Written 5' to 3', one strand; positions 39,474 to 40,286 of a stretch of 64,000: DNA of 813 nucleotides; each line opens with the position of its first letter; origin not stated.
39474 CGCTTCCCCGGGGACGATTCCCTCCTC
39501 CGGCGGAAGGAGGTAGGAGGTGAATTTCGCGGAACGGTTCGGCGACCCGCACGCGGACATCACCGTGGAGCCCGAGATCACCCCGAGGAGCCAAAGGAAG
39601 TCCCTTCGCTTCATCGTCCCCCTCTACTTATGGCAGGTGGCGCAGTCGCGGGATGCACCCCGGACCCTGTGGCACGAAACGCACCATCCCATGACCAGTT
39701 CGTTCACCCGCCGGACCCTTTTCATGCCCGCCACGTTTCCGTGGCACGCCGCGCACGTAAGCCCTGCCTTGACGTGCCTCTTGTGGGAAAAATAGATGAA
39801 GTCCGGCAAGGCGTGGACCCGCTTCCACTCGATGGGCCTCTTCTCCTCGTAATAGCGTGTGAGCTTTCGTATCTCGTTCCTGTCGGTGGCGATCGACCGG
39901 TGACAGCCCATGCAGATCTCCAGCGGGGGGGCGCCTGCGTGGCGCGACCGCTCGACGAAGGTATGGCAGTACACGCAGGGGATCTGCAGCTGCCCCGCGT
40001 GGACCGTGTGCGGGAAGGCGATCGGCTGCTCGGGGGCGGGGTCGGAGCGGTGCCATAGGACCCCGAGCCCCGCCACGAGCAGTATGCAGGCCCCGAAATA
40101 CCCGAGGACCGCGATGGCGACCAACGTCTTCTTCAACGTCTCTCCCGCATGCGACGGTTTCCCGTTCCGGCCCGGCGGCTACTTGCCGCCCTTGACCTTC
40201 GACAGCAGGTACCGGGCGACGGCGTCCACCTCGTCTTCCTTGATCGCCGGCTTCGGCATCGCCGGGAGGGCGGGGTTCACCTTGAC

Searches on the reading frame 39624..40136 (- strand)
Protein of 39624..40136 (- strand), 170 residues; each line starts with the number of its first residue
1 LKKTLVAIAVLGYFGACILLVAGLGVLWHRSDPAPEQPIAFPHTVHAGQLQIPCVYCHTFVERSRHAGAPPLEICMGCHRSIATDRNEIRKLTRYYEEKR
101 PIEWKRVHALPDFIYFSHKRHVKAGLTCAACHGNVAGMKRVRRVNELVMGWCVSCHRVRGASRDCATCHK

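Call 46: search_protein_families(library=pfam, proteins=[window:39624-40136:-], max_evalue=0.001)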
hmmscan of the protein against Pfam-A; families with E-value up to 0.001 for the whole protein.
window:39624-40136:- (170 aa): 3 families
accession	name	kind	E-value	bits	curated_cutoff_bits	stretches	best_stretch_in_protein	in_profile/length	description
PF14522.11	Cytochrome_C7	-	5.2e-13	49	24.8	1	115-170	2-67/67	Cytochrome c7 and related cytochrome c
PF02085.21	Cytochrom_CIII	-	2.1e-07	31.7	22.9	0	36-94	18-67/101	Class III cytochrome C family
PF14537.11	Cytochrom_c3_2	-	2.1e-06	28.5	25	0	121-158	2-35/79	Cytochrome c3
